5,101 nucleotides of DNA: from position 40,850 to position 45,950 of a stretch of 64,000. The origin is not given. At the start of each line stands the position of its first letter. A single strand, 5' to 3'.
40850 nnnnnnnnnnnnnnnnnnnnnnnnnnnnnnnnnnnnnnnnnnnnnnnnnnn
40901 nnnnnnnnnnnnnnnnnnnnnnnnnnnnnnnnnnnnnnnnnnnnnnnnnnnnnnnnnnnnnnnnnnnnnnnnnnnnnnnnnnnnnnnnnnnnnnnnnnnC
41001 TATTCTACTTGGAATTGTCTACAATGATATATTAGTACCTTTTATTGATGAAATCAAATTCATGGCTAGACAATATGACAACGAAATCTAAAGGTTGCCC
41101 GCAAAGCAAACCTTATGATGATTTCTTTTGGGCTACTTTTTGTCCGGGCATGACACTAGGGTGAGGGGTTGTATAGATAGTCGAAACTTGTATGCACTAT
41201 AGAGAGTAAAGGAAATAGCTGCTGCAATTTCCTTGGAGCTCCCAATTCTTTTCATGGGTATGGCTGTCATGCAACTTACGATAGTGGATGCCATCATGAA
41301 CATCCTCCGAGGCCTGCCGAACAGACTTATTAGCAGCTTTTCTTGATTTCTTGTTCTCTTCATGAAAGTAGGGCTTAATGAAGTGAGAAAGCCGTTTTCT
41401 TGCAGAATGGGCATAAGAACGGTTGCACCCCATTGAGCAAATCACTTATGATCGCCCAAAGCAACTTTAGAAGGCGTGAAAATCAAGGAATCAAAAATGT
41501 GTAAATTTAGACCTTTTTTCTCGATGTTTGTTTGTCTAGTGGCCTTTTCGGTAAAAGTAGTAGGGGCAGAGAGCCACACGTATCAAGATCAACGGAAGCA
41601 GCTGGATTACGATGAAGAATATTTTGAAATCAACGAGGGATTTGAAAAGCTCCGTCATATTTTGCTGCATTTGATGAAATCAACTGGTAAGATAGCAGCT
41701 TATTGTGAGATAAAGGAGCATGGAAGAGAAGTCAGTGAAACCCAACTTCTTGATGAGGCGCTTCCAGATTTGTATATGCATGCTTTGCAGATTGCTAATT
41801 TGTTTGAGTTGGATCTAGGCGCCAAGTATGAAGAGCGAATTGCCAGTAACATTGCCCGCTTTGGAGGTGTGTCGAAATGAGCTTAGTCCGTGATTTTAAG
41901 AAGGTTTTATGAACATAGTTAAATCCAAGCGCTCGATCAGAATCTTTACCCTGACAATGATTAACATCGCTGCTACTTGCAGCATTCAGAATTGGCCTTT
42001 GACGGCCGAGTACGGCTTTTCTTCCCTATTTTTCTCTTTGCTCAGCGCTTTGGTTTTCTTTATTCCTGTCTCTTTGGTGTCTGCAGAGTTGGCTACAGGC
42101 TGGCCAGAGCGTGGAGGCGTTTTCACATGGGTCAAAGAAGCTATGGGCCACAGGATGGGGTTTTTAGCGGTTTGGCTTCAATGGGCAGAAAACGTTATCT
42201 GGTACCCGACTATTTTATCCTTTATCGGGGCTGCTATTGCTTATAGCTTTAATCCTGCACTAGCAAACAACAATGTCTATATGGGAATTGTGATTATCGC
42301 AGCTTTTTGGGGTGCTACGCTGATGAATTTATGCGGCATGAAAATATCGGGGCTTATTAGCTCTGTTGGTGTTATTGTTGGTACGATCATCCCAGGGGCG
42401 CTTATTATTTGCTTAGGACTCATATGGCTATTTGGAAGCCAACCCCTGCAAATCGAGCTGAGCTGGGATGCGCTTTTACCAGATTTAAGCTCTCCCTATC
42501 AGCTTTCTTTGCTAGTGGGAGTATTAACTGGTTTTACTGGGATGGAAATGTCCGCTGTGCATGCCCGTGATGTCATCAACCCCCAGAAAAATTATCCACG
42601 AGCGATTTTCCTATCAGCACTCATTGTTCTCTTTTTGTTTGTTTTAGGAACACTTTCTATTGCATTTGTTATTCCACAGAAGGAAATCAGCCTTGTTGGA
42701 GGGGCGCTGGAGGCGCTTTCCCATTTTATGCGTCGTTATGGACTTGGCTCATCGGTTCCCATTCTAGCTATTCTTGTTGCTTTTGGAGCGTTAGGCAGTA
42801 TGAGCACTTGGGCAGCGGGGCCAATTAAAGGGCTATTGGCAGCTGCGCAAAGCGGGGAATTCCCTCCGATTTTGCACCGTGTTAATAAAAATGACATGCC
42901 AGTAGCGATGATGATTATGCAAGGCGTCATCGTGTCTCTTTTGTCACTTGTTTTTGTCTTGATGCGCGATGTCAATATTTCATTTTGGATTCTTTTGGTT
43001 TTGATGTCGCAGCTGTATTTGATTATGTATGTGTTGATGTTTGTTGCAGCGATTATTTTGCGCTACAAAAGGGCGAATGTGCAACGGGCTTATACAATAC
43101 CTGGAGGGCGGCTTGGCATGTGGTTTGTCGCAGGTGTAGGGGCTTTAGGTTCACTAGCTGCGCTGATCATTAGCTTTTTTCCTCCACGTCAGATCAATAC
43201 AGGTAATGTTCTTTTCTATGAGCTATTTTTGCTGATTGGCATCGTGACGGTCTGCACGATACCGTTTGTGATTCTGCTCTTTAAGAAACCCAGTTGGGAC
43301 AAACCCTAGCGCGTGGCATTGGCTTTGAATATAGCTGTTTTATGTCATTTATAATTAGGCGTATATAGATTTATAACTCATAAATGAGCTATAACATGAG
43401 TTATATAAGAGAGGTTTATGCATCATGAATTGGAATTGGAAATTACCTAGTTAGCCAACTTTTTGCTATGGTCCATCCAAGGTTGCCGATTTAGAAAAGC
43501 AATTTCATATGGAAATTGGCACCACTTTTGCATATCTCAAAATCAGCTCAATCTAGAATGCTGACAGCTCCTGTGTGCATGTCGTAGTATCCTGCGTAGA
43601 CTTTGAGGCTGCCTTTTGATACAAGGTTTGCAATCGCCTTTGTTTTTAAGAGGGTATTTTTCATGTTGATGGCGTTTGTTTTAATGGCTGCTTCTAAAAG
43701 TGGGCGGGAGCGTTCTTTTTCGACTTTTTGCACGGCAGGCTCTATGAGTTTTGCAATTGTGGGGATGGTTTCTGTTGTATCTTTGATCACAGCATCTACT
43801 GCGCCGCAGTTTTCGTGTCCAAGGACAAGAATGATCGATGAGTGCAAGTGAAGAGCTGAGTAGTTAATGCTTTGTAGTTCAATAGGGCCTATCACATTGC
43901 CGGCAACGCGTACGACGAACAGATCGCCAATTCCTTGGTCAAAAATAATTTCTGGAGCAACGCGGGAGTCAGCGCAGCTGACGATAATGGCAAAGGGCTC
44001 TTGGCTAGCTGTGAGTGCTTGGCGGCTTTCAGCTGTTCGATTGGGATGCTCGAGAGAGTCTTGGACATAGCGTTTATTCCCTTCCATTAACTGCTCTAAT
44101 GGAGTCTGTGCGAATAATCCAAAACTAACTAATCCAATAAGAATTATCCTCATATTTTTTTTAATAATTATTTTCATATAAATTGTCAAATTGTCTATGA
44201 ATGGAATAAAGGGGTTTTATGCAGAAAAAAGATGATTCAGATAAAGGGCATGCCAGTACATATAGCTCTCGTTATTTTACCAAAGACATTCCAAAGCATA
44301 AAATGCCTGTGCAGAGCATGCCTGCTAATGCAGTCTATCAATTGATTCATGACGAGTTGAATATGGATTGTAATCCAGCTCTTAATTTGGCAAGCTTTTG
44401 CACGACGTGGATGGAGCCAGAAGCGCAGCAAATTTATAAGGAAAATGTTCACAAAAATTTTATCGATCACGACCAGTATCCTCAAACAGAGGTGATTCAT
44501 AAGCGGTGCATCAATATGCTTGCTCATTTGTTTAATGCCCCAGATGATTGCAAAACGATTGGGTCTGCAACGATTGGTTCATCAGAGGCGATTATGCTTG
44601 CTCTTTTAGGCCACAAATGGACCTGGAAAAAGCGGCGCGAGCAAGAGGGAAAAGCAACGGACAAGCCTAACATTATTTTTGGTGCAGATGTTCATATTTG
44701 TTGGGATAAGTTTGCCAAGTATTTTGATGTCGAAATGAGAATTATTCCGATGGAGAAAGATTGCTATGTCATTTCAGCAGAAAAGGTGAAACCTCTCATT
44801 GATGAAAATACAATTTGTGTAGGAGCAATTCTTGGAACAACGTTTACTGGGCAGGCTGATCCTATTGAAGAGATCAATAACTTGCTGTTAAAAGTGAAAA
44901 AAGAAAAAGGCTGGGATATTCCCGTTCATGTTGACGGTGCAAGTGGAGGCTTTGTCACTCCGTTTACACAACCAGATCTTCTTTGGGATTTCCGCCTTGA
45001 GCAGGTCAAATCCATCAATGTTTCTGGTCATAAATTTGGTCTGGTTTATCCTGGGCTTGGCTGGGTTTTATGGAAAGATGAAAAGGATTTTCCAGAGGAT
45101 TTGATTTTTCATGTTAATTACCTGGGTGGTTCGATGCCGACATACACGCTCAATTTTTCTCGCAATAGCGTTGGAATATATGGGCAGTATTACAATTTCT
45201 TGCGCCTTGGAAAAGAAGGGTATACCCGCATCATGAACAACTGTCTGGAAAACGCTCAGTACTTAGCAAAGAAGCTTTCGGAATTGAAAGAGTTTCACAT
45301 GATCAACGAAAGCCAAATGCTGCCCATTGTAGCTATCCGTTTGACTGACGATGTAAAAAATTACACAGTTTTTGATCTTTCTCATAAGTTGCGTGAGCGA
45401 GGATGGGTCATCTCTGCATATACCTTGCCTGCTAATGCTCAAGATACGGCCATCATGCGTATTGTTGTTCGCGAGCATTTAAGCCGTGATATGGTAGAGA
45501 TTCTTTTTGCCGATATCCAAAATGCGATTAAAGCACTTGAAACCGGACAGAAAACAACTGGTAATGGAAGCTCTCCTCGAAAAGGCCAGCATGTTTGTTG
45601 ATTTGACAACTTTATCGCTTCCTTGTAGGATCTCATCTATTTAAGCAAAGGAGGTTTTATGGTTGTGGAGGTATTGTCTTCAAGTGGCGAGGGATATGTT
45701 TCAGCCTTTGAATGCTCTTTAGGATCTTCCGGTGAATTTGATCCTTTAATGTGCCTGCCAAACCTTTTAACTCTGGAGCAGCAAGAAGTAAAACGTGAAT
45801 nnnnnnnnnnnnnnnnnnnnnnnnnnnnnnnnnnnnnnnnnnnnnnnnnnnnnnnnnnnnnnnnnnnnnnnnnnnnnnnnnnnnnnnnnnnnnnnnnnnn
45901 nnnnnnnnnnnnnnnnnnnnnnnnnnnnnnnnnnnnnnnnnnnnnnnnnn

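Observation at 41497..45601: Glutamate-dependent acid-resistance cluster with an embedded exported beta-carbonic anhydrase and an exported MazG-like protein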

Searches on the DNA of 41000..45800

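Call 68: search_rna_families(source=window, start=41000, end=45800, threshold=evalue, max_evalue=1)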
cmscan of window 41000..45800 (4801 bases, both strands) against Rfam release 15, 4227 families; matches with E-value up to 1: 0.
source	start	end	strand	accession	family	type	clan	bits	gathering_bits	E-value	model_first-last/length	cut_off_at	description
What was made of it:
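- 43310..43547 (.): Convergent spacer of 238 nt between the gadC and CA stop codons. It is AT-rich and has a 10-nt perfect inverted repeat (43372-43381 / 43396-43405). Similarity to the sister genome ends right after the CA stop codon. No Rfam match (call 68).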
